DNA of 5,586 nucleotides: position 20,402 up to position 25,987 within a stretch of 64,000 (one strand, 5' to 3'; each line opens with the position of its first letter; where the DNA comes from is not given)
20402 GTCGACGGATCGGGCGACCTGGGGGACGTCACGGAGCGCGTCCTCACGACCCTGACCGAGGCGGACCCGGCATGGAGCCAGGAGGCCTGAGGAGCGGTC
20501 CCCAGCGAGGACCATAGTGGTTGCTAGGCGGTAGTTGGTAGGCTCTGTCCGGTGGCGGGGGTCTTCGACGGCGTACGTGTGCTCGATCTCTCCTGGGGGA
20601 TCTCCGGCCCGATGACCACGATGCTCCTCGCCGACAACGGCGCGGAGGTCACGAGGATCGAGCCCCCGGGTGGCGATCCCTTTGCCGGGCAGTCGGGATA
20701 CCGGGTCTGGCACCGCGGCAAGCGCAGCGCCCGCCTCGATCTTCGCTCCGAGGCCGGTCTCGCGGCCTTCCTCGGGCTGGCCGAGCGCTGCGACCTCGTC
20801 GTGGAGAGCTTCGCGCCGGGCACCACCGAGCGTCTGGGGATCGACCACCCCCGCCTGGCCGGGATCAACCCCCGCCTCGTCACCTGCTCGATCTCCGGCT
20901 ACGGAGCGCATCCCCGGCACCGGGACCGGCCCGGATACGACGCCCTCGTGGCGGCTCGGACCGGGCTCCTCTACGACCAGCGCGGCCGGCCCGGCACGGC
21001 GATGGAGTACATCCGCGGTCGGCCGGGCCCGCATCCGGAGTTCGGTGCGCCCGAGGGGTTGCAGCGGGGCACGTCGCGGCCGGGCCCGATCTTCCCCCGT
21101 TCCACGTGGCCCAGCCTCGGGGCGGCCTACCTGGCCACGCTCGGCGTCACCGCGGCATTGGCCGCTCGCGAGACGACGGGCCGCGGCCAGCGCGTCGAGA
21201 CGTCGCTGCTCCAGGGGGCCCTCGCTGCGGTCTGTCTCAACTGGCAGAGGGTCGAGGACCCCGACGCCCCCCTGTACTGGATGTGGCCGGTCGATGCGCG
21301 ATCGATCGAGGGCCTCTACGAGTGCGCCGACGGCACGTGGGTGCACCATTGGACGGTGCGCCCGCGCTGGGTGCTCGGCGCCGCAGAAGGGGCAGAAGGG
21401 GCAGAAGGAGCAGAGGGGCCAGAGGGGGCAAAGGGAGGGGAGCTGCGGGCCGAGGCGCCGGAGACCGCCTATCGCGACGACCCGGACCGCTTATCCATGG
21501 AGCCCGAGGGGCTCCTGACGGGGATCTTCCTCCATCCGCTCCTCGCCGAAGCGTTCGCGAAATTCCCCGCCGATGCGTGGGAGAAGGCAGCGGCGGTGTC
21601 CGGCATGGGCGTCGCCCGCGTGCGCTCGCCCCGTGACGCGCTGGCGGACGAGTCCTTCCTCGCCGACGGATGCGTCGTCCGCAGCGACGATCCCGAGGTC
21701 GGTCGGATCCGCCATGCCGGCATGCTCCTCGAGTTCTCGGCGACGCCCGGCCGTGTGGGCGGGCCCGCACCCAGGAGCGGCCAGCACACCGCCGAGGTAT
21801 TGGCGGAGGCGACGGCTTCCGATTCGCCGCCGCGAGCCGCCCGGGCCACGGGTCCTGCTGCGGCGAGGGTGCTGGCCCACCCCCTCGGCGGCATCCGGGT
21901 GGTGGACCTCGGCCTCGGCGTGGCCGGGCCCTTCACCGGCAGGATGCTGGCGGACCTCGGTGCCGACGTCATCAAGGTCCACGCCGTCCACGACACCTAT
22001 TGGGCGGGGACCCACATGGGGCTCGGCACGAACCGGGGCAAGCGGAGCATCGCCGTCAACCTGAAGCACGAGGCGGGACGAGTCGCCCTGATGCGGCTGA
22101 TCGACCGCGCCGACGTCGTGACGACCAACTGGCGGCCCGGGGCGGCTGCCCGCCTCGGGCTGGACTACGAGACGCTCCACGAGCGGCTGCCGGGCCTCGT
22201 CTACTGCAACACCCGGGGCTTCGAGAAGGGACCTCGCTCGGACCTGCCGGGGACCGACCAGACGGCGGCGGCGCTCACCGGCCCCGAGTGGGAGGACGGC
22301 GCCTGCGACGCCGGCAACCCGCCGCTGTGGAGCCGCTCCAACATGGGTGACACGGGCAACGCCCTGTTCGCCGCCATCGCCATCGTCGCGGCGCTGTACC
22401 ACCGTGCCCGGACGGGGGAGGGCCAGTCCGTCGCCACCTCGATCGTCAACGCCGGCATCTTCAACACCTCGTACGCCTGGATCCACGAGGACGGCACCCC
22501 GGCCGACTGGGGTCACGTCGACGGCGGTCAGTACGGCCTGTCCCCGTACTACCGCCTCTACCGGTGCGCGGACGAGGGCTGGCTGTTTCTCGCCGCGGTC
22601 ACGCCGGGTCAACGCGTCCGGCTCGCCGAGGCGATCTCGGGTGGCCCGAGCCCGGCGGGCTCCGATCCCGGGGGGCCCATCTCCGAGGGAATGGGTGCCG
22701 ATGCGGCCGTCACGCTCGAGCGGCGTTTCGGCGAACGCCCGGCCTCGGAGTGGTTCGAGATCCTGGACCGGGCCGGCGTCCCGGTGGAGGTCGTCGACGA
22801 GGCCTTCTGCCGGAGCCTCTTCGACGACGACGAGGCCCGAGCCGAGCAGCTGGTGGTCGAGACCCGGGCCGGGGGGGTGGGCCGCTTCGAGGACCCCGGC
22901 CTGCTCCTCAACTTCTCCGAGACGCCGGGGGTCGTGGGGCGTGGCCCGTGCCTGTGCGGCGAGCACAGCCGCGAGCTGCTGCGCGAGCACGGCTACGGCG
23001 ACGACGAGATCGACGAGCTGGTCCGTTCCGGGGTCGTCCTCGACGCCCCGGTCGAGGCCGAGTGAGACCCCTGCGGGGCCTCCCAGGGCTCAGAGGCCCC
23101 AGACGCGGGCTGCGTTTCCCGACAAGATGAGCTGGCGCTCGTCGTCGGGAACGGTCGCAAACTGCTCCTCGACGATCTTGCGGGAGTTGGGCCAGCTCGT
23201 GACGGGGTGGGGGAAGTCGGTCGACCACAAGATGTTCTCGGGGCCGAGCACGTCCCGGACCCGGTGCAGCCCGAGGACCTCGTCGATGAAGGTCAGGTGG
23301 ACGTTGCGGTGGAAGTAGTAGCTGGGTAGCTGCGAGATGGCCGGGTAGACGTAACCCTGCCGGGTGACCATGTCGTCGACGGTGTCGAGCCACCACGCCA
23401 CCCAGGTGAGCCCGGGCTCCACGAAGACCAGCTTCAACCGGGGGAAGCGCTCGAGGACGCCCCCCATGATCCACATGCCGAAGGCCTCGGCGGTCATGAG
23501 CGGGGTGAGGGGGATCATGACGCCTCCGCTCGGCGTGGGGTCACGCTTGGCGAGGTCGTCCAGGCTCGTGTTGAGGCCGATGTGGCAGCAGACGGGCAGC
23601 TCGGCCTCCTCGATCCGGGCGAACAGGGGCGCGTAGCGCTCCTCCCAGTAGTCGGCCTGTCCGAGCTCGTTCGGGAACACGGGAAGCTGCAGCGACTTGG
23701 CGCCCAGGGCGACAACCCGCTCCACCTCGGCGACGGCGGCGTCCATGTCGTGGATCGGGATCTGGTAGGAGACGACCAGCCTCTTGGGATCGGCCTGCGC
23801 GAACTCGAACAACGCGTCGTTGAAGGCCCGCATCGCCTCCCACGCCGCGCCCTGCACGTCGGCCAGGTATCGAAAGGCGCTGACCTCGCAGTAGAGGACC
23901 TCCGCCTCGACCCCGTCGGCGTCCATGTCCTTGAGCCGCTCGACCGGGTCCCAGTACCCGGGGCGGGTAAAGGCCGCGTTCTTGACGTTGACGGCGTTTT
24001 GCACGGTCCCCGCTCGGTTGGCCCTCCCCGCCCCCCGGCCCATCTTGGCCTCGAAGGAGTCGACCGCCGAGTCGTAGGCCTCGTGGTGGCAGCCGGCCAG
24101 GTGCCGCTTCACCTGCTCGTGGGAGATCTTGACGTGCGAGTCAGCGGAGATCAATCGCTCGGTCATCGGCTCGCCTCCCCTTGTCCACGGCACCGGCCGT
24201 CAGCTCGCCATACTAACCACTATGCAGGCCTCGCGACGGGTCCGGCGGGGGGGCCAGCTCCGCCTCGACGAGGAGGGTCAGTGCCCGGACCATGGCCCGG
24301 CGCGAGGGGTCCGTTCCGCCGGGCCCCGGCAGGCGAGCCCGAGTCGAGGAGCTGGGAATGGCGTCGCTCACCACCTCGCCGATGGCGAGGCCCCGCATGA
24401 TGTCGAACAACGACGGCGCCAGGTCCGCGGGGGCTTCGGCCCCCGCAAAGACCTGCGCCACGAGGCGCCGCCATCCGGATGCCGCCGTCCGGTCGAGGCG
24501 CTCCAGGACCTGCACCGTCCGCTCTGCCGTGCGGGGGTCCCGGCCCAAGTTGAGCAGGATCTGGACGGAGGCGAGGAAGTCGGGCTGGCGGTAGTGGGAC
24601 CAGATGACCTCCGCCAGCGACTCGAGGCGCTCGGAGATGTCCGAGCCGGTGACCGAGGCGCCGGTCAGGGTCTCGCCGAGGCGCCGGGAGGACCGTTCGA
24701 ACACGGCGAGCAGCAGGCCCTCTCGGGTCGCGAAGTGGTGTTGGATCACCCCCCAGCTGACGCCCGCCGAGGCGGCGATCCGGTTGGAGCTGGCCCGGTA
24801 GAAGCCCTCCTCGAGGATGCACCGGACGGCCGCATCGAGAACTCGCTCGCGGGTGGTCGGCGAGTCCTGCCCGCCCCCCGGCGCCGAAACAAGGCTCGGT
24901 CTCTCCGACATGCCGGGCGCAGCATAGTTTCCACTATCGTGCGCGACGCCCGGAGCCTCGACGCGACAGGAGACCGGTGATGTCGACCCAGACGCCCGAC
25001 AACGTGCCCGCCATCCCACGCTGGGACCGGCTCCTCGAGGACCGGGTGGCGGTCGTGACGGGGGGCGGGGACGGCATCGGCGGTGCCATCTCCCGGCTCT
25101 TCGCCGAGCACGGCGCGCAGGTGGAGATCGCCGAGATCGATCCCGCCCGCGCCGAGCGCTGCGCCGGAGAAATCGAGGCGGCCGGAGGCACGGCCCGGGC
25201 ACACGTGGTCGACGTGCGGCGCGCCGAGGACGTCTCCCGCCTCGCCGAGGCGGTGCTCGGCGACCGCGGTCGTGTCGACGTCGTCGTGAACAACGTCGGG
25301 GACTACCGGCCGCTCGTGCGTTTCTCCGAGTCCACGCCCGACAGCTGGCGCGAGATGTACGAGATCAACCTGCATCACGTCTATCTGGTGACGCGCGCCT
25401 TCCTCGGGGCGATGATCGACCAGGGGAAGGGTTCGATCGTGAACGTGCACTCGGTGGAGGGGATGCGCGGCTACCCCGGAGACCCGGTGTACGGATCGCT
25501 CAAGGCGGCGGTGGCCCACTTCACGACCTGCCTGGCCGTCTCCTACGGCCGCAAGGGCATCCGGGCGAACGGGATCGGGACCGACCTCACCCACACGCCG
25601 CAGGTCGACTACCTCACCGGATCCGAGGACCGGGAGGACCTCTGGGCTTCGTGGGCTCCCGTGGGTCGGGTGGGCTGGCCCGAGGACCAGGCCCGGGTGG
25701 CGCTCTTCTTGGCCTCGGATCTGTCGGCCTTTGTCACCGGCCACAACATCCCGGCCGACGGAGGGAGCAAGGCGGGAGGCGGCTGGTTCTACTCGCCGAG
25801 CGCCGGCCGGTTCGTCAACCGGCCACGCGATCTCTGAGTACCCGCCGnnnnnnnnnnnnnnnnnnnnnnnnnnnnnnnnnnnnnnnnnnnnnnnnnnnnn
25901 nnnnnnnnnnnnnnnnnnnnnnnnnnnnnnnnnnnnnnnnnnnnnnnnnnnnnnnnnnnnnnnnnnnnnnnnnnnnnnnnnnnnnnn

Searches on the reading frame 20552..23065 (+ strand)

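Call 52: search_protein_families(library=pfam, proteins=[window:20552-23065:+], max_evalue=0.00001)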
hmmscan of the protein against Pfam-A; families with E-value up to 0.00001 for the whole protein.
window:20552-23065:+ (837 aa): 1 family
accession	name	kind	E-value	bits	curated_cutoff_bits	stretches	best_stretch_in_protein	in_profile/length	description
PF02515.22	CoA_transf_3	-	1.8e-151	504.9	23.3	2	445-805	1-365/366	CoA-transferase family III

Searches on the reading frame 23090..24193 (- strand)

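Call 52: search_protein_families(library=pfam, proteins=[window:23090-24193:-], max_evalue=0.00001)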
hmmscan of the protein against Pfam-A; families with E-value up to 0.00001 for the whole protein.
window:23090-24193:- (367 aa): 1 family
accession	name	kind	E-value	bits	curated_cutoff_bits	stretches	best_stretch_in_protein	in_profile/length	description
PF04909.20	Amidohydro_2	-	7.4e-32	111.7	26.4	1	74-367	12-289/289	Amidohydrolase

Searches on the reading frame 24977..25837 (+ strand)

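Call 13: search_protein_families(library=pfam, proteins=[window:24977-25837:+], max_evalue=0.001)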
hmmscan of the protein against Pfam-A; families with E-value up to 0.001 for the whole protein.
window:24977-25837:+ (286 aa): 3 families
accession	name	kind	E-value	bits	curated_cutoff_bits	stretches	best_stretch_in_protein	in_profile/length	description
PF13561.12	adh_short_C2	-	9.5e-55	186.2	27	1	32-263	6-234/236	Enoyl-(Acyl carrier protein) reductase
PF00106.31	adh_short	-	1.1e-45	156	26.6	1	23-211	1-188/195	short chain dehydrogenase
PF08659.16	KR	-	4.4e-05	23.9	22.6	1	26-173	4-150/180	KR domain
